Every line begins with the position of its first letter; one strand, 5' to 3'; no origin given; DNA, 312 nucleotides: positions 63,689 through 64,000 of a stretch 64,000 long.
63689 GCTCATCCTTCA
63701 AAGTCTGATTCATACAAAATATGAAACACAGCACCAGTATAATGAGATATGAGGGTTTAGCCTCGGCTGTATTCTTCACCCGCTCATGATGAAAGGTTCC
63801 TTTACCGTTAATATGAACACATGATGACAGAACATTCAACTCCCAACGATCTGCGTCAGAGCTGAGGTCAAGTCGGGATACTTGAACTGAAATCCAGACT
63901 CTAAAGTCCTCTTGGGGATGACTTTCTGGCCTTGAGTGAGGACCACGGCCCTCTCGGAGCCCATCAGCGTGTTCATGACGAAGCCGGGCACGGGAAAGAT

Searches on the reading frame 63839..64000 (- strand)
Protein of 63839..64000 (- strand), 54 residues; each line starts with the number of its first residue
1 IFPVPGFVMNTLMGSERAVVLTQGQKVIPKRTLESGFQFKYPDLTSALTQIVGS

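Call 32: search_protein_families(library=pfam, proteins=[window:63839-64000:-], max_evalue=0.01)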
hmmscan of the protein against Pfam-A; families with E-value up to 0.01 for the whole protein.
seq(54 aa): 1 family
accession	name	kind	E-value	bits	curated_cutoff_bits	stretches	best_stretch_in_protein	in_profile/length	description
PF08338.16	DUF1731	-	2.2e-20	72.5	27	1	4-51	1-47/47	Domain of unknown function (DUF1731)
